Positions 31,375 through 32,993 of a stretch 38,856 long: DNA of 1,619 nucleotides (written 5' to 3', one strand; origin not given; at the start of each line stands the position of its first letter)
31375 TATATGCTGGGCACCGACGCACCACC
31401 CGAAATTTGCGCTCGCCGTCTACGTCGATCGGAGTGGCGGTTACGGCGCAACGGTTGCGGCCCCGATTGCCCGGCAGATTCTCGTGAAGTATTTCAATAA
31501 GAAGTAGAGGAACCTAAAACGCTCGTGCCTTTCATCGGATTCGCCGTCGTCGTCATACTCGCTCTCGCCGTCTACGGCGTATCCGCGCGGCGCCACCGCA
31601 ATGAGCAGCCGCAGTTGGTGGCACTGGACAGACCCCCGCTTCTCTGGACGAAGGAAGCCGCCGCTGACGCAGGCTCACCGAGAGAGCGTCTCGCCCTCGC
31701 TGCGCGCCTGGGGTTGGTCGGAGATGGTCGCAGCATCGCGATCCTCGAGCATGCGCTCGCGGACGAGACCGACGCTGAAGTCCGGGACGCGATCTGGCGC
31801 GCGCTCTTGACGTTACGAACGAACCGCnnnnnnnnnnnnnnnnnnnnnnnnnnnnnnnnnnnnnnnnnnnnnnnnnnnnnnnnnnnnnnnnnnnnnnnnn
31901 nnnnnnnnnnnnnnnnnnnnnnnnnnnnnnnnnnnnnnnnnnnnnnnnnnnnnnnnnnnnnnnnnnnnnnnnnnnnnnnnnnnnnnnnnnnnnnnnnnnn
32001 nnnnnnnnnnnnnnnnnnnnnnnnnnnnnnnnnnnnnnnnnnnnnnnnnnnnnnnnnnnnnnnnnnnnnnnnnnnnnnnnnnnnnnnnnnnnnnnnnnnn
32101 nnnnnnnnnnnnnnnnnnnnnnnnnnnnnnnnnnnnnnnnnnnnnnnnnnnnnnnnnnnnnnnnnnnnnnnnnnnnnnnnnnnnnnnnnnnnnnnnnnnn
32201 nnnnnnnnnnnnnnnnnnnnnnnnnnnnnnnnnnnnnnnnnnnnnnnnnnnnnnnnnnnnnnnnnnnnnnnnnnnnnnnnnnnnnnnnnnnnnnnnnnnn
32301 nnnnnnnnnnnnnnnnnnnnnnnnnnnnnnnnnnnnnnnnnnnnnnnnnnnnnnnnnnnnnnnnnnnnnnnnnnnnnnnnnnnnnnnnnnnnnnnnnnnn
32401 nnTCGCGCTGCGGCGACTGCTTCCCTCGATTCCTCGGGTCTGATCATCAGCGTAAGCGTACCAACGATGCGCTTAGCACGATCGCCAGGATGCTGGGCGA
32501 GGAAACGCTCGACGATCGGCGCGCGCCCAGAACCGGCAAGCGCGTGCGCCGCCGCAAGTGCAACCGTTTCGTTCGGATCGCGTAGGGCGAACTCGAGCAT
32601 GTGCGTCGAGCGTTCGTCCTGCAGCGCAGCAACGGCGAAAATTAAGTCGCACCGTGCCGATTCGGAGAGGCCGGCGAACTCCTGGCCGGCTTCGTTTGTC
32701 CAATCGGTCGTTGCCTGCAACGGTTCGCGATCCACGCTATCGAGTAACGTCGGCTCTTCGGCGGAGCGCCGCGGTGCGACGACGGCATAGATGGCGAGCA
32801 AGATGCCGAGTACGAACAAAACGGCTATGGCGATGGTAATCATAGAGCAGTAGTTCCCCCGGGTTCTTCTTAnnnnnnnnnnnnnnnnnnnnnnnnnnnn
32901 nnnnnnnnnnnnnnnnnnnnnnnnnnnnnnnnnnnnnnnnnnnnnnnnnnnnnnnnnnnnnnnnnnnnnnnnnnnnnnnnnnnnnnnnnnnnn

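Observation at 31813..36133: Operon of a signal-peptide-less giant DUF11/CARDB-repeat protein, a TM-HEAT protein and a free-standing copy of the giant protein's own C-terminal domain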

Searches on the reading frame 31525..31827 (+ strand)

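Call 4: search_protein_families(library=pfam, proteins=[window:31525-31827:+], max_evalue=1)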
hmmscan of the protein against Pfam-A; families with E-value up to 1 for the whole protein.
window:31525-31827:+ (101 aa): 1 family
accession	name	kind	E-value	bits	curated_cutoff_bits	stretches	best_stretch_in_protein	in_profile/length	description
PF13646.12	HEAT_2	-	0.0002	22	27.7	1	48-94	10-87/88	HEAT repeats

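Call 7: search_protein_families(library=ncbifam, proteins=[window:31525-31827:+], max_evalue=1)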
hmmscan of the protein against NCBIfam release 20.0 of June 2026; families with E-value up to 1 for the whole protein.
window:31525-31827:+ (101 aa): 0 families

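Call 8: search_protein_families(library=padloc, proteins=[window:31525-31827:+], max_evalue=1)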
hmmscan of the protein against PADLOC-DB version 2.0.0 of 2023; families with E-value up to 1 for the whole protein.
window:31525-31827:+ (101 aa): 1 family
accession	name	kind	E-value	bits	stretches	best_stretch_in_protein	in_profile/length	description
PDLC02919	HEAT-ARM_XIII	-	0.002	13.5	1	51-98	591-637/1972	-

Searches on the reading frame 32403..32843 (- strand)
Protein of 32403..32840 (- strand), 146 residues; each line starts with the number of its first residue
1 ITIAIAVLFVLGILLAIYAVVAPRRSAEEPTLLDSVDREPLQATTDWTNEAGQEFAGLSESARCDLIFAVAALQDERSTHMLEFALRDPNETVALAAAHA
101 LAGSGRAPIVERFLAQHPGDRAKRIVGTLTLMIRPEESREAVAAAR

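Call 4: search_protein_families(library=pfam, proteins=[window:32403-32840:-], max_evalue=1)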
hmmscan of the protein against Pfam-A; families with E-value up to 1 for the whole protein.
window:32403-32840:- (146 aa): 2 families
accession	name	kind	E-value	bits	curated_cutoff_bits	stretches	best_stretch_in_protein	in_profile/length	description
PF13646.12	HEAT_2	-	0.0075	17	27.7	1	60-106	14-60/88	HEAT repeats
PF02605.20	PsaL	-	0.04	14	25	1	4-57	79-133/150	Photosystem I reaction centre subunit XI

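Call 7: search_protein_families(library=ncbifam, proteins=[window:32403-32840:-], max_evalue=1)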
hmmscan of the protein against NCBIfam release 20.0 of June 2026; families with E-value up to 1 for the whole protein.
window:32403-32840:- (146 aa): 3 families
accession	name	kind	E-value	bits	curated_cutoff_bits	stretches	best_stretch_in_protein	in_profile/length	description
NF045909.1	ANT_9_Ic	equivalog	0.0032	16.8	505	1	53-126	94-166/259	aminoglycoside nucleotidyltransferase ANT(9)-Ic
NF045915.1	PhycobilmeDegNblB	equivalog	0.014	14.9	300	1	66-111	119-164/214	phycobilisome degradation protein NblB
TIGR03161.1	ribazole_CobZ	equivalog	0.02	15.2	152.5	1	54-120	11-78/140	alpha-ribazole phosphatase CobZ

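Call 8: search_protein_families(library=padloc, proteins=[window:32403-32840:-], max_evalue=1)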
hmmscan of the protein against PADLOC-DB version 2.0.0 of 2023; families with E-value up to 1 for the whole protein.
window:32403-32840:- (146 aa): 1 family
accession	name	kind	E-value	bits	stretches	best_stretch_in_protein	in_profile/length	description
PDLC02919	HEAT-ARM_XIII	-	0.0028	13.1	1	60-102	592-634/1972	-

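Call 88: search_solved_structures(query=A7, max_evalue=1)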
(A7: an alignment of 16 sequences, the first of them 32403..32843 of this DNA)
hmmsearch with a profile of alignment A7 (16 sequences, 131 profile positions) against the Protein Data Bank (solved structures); distinct sequences matched with E-value up to 1: 27.
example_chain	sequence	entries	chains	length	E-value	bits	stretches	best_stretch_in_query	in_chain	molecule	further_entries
9sah_A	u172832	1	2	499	1.6e-35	125.5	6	57-112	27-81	E4-NB2 synthetic fusion protein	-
4zv6_A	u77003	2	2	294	1e-28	103.5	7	60-110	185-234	AlphaRep-7 | alpha-Rep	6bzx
6fsq_A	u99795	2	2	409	5.9e-27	97.8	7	57-112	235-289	alphaRep A3_bGFPD | A3_bGFPD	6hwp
4xl5_C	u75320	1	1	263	1.5e-26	96.5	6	57-112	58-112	bGFP-A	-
6ft5_A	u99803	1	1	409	1.1e-25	93.6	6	60-108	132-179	alphaRep A3_A3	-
6gwc_C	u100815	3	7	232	1.2e-18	70.9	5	61-111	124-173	iE5 ALPHAREP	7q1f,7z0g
7p0h_A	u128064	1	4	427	7.2e-18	68.4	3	57-112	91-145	Helicobacter pylori ComF fused to an artificial alphaREP crystallization helper (named B2)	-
8aw4_A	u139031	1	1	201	1.2e-17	67.7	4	57-108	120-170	ALPHAREP bB-E3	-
3ltj_A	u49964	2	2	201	1.3e-13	54.6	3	60-108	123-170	AlphaRep-4 | bA3-2: binder of A3 protein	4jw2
3ltm_A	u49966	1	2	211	1.4e-13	54.5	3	60-108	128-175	Alpha-Rep4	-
9rhz_A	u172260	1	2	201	2.4e-13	53.8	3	57-111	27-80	ALPHAREP bE5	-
6veh_A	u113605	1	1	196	3.2e-13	53.4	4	57-108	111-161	HEAT repeat domain-containing protein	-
6gx7_E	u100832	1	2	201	3.9e-12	49.9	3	61-112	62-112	iiiA5 ALPHAREP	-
6gwd_G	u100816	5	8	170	3.1e-11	47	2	60-108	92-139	iiH5 ALPHAREP | iih5 Alpha Repeating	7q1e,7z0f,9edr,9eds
4xvp_D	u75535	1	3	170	1.2e-10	45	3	57-111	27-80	BGFP-C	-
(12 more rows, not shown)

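Call 89: search_protein_families(library=pfam, alignment_id=A7, max_evalue=0.1)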
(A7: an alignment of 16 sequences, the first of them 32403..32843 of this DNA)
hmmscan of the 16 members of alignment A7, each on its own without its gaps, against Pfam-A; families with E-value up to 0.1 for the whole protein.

A. member 1, window:32403-32843:- (147 aa): 2 families
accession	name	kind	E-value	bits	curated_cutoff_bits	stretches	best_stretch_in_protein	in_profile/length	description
PF13646.12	HEAT_2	-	0.0076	16.9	27.7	1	61-107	14-60/88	HEAT repeats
PF02605.20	PsaL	-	0.037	14.1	25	1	5-58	79-133/150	Photosystem I reaction centre subunit XI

B. families by the number of members that match (of 16 scanned): 7 families
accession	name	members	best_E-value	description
PF13646.12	HEAT_2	14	3.5e-08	HEAT repeats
PF24720.1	DUF7673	1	0.0013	Family of unknown function (DUF7673)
PF11748.13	DUF3306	1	0.012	Protein of unknown function (DUF3306)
PF09796.14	QCR10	1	0.028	Ubiquinol-cytochrome-c reductase complex subunit (QCR10)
PF02605.20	PsaL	1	0.037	Photosystem I reaction centre subunit XI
PF02985.28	HEAT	1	0.045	HEAT repeat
PF03130.22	HEAT_PBS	1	0.045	PBS lyase HEAT-like repeat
